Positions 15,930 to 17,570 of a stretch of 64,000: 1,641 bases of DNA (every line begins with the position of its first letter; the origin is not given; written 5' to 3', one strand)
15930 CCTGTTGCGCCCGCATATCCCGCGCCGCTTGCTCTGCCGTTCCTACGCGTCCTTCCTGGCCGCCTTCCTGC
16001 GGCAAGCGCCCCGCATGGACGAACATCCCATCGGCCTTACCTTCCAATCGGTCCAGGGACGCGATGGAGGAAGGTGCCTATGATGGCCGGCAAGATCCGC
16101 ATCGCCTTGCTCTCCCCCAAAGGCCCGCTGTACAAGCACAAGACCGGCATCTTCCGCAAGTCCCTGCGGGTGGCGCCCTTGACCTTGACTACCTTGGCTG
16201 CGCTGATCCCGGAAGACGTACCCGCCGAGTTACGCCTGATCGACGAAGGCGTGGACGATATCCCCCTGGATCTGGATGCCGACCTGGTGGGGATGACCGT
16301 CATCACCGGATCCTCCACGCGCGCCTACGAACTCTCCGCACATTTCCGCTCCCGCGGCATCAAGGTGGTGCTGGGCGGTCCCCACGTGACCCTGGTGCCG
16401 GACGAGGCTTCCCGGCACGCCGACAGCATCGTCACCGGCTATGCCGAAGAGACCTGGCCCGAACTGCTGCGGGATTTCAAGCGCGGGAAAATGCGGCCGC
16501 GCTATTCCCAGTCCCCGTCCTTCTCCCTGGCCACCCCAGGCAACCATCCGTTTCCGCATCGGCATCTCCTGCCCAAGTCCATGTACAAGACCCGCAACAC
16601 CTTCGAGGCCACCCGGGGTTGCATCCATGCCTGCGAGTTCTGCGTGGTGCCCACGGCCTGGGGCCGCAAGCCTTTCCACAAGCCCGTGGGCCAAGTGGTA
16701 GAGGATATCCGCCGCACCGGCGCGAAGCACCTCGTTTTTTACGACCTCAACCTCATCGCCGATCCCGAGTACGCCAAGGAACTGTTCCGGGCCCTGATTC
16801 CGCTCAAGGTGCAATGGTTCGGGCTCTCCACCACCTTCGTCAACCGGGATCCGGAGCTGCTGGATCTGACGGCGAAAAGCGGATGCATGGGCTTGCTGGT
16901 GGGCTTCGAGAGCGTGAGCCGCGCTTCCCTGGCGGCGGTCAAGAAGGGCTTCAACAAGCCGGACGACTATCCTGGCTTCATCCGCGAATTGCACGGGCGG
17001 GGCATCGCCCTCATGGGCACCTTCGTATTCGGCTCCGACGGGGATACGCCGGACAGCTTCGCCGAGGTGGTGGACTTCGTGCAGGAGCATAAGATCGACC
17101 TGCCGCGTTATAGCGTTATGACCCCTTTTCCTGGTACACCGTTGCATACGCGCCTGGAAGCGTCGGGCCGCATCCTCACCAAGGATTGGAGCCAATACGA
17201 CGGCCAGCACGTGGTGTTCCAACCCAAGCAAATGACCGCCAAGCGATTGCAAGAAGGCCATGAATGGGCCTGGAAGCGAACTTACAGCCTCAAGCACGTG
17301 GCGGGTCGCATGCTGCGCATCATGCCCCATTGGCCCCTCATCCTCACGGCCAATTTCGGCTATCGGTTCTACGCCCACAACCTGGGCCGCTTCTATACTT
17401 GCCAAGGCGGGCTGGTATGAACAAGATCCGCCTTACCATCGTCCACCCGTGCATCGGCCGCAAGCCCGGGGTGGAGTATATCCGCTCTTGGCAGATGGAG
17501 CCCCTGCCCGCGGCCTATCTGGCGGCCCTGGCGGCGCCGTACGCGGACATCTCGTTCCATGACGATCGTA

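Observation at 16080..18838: Tandem pair of cobalamin-dependent radical SAM paralogs inside the lipid cluster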

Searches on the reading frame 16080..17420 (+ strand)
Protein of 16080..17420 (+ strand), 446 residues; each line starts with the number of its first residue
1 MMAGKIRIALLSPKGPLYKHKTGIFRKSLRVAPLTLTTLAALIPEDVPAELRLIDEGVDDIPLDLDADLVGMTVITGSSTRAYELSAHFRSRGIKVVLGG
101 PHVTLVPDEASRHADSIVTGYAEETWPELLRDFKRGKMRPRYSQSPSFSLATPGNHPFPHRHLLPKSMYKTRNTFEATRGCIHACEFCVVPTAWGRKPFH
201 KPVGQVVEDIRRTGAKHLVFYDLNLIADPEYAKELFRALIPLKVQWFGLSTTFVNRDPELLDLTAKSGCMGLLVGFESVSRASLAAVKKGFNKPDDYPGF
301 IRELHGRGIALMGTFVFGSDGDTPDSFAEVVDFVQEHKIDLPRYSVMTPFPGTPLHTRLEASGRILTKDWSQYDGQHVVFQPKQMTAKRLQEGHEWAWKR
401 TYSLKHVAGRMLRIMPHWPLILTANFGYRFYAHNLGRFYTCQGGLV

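Call 6: search_protein_families(library=pfam, proteins=[window:16080-17420:+], max_evalue=0.01)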
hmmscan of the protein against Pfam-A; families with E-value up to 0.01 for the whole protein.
window:16080-17420:+ (446 aa): 3 families
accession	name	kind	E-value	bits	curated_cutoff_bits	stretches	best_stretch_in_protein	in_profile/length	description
PF04055.27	Radical_SAM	-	1.7e-11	45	29.5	1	177-334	3-166/166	Radical SAM superfamily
PF02310.24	B12-binding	-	6.3e-10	39.4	32.1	1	63-129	48-120/121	B12 binding domain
PF13282.11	DUF4070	-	0.00041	20.8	22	1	353-417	1-64/144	Domain of unknown function (DUF4070)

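Call 7: search_protein_families(library=ncbifam, proteins=[window:16080-17420:+], max_evalue=0.01)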
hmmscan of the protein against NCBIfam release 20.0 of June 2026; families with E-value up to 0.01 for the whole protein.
window:16080-17420:+ (446 aa): 21 families
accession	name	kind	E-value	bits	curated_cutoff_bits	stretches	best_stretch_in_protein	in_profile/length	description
TIGR03471.1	HpnJ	equivalog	1.8e-23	83.2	577.6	1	176-375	201-403/472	hopanoid biosynthesis associated radical SAM protein HpnJ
TIGR04479.1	bcpD_PhpK_rSAM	subfamily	4.3e-20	71.6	600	1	175-357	244-429/504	PhpK family radical SAM P-methyltransferase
TIGR04072.2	rSAM_ladder_B12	equivalog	6.9e-19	67.8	360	1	90-365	94-378/443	lipid biosynthesis B12-binding/radical SAM protein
TIGR02026.1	BchE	equivalog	7.5e-19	67.9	481.35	1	176-402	198-428/497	magnesium-protoporphyrin IX monomethyl ester anaerobic oxidative cyclase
TIGR04013.1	B12_SAM_MJ_1487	hypoth_equivalog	1.6e-18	66.7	251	1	35-214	12-193/382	TIGR04013 family B12-binding domain/radical SAM domain-containing protein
NF040546.1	rSAM_CUAEP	equivalog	3.9e-16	58.8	500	1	111-338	96-342/468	CUAEP/CCAEP-tail radical SAM (seleno)protein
TIGR04014.1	B12_SAM_MJ_0865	equivalog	6.2e-14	51.6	360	2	173-216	161-207/434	methyl-coenzyme M reductase glutamine C-methyltransferase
NF033070.1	rSAM_AprD4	equivalog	1.2e-13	50.7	500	1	162-393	186-423/456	AprD4 family radical SAM diol-dehydratase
NF038361.1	rSAM_Sden_1168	equivalog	1.4e-12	47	575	1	175-391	285-505/560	Sden_1168 family B12-binding radical SAM P-methyltransferase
NF050148.1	rSAM_ApyD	equivalog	6.6e-11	41.3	750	1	63-361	71-395/645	RiPP biosynthesis radical SAM protein ApyD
TIGR04367.1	HpnR_B12_rSAM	equivalog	8.7e-10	37.7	650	1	97-389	94-400/490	hopanoid C-3 methylase HpnR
TIGR04295.1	B12_rSAM_oligo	hypoth_equivalog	4.1e-09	35.6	400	1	160-358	188-383/422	TIGR04295 family B12-binding domain-containing radical SAM protein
NF040542.1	rSAM_RCCLKC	equivalog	1.4e-08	34.3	450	1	168-338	174-351/423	arsinothricin biosynthesis radical SAM protein ArsL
TIGR04428.1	B12_rSAM_trp_MT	equivalog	2.9e-07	29.2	500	1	178-361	222-423/558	tryptophan 2-C-methyltransferase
TIGR01125.1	TIGR01125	equivalog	1.9e-05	23.9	356.95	1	176-340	141-319/432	30S ribosomal protein S12 methylthiotransferase RimO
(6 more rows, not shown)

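Call 76: list_cluster_members(proteins=[P0024, P0019, window:16080-17420:+])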
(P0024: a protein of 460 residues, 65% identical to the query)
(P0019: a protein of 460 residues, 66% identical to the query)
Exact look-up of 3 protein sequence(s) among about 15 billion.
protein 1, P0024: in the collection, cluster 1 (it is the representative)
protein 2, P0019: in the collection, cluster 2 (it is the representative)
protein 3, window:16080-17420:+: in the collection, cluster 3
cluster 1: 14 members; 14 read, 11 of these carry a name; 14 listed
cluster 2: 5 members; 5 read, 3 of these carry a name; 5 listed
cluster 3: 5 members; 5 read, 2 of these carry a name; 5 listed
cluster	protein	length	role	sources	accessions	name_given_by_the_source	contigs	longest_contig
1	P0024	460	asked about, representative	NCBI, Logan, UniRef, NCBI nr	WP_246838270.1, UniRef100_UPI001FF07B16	B12-binding domain-containing radical SAM protein [Leptospira meyeri] | B12-binding domain-containing radical SAM protein n=2 Tax=Leptospira meyeri TaxID=29508 ... | radical SAM protein [Leptospira meyeri]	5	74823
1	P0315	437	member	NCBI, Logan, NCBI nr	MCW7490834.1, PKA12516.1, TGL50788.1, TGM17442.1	B12-binding domain-containing radical SAM protein [Leptospira meyeri] | radical SAM protein [Leptospira meyeri]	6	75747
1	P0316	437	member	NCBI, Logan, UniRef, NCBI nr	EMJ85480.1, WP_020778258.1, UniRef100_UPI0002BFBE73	B12-binding domain-containing radical SAM protein [Leptospira meyeri] | B12-binding domain-containing radical SAM protein n=1 Tax=Leptospira meyeri TaxID=29508 ...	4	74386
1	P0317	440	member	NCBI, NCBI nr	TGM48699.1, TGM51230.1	radical SAM protein [Leptospira biflexa]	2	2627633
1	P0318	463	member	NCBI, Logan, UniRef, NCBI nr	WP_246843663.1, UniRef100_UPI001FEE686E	B12-binding domain-containing radical SAM protein [Leptospira biflexa] | B12-binding domain-containing radical SAM protein n=1 Tax=Leptospira biflexa TaxID=172 ... | radical SAM protein [Leptospira biflexa]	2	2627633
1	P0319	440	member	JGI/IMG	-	radical SAM superfamily enzyme YgiQ (UPF0313 family)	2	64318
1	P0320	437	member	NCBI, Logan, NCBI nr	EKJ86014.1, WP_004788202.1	radical SAM domain protein [Leptospira meyeri serovar Hardjo str. Went 5] | B12-binding domain-containing radical SAM protein [Leptospira meyeri]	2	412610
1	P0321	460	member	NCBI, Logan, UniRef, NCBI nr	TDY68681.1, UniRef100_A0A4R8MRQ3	radical SAM superfamily enzyme YgiQ (UPF0313 family) [Leptospira meyeri] | Radical SAM superfamily enzyme YgiQ (UPF0313 family) n=2 Tax=Leptospira meyeri ...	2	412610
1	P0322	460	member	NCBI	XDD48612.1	radical SAM protein (plasmid) [Leptospira sp. WS39.C2]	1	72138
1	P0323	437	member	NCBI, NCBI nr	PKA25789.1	B12-binding domain-containing radical SAM protein [Leptospira sp. mixed culture ATI2-C-A1]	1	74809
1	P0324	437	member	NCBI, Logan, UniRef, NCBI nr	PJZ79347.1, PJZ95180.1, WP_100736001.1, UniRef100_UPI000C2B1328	B12-binding domain-containing radical SAM protein [Leptospira meyeri] | B12-binding domain-containing radical SAM protein n=1 Tax=Leptospira meyeri TaxID=29508 ... | radical SAM protein [Leptospira meyeri]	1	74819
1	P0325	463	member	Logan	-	-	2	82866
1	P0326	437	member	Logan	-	-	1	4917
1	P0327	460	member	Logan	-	-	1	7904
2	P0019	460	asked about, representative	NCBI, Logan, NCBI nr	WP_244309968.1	B12-binding domain-containing radical SAM protein [Leptospira mtsangambouensis] | radical SAM protein [Leptospira mtsangambouensis]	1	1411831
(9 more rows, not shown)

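Call 86: search_solved_structures(query=window:16080-17420:+, max_evalue=0.01)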
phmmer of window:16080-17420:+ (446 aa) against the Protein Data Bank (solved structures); distinct sequences matched with E-value up to 0.01: 3.
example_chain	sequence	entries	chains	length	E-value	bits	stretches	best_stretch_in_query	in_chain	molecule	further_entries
6fd2_B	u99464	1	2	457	3.8e-11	45.9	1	139-359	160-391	Putative apramycin biosynthetic oxidoreductase 4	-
9ccb_A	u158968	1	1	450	1.3e-09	40.8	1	175-357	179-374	Radical SAM core domain-containing protein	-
6wte_A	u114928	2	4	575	1.3e-06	30.9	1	178-359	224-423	B12-binding domain-containing protein | Tryptophan-C2-methyltransferase containing B12-binding domain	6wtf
